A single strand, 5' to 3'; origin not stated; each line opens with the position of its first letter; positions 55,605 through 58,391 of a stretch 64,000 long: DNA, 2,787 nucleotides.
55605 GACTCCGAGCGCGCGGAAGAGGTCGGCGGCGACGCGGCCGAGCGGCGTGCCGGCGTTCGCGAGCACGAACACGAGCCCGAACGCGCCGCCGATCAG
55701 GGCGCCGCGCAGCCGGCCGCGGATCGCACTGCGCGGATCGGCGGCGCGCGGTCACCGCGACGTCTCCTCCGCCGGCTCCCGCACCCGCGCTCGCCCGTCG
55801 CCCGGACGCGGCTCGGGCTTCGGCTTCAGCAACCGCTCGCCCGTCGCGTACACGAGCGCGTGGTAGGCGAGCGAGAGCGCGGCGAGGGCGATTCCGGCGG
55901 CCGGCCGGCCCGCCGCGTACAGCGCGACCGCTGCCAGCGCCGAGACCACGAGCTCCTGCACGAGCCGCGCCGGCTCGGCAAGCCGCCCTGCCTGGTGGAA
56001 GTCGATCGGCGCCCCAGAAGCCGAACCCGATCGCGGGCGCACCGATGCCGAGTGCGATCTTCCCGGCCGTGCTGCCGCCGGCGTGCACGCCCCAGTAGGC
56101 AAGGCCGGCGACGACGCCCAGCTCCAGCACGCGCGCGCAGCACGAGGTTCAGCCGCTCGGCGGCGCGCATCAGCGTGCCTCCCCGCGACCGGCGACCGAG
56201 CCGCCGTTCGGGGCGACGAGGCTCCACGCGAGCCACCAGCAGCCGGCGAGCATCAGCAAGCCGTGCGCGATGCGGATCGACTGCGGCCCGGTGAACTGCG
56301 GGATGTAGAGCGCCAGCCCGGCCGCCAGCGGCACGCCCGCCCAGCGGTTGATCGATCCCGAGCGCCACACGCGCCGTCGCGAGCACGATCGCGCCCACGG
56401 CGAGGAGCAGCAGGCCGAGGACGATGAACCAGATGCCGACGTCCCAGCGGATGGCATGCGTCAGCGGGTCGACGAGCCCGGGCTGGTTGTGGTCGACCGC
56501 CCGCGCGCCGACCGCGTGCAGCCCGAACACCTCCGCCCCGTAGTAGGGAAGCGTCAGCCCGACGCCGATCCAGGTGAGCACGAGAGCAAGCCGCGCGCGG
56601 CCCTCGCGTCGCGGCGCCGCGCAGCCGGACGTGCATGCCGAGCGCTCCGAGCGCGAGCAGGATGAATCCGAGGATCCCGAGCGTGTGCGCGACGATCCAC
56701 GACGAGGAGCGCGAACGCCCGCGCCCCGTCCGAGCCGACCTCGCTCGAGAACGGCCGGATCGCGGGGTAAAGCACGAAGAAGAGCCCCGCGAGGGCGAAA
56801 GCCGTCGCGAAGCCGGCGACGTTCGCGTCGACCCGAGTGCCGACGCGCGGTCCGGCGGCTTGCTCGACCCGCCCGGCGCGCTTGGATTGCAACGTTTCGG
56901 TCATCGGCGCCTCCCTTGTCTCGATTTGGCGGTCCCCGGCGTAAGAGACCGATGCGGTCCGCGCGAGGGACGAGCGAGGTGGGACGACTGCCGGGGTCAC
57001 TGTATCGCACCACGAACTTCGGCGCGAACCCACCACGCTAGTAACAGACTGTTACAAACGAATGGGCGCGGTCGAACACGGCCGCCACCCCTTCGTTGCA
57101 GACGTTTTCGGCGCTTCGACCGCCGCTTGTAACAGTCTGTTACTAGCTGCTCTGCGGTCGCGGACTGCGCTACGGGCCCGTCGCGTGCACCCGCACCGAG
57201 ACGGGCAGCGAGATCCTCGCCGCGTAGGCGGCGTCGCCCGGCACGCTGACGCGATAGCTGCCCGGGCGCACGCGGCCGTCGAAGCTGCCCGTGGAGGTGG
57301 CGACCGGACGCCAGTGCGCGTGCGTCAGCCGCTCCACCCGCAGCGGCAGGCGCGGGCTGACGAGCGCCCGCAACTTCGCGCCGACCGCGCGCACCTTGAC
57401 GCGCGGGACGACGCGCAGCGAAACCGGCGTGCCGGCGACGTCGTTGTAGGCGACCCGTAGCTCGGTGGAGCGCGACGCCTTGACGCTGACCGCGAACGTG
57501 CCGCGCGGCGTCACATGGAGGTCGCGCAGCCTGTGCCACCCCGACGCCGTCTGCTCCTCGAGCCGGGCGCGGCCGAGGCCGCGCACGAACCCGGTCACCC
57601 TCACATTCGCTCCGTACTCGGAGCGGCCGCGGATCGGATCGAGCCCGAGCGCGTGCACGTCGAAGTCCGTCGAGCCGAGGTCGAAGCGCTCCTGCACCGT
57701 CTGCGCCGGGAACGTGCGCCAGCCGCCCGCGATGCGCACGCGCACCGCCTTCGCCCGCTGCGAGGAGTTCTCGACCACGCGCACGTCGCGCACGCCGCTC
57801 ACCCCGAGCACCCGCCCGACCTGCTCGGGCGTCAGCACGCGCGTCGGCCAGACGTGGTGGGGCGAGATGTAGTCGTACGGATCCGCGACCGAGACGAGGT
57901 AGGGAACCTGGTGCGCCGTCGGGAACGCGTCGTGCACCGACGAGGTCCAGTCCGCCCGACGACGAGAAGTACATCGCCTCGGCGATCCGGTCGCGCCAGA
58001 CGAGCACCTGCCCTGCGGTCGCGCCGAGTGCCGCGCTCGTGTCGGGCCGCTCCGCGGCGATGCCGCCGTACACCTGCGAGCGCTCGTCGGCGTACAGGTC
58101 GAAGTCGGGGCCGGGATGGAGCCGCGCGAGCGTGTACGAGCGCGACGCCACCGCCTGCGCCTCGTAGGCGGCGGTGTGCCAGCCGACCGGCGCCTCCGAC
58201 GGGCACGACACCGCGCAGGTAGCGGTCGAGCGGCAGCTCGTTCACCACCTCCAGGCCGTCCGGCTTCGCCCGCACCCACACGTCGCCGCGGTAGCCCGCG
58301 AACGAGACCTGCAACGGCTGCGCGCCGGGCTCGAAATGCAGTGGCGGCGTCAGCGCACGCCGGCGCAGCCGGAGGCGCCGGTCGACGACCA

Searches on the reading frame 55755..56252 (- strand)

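Call 40: search_protein_families(library=pfam, proteins=[window:55755-56252:-], max_evalue=0.001)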
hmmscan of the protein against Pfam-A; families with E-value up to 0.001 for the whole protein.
window:55755-56252:- (166 aa): 1 family
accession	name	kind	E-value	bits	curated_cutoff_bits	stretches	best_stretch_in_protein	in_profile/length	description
PF10823.13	DUF2568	-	7.4e-06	26.6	24.2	1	89-126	53-90/92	Protein of unknown function (DUF2568)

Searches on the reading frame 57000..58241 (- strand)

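Call 39: search_protein_families(library=pfam, proteins=[window:57000-58241:-], max_evalue=0.001)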
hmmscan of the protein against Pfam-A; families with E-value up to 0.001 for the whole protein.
window:57000-58241:- (414 aa): 1 family
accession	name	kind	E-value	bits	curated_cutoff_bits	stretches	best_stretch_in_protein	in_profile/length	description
PF08486.15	SpoIID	-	1.5e-12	48.4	23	1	14-82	22-97/97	Stage II sporulation protein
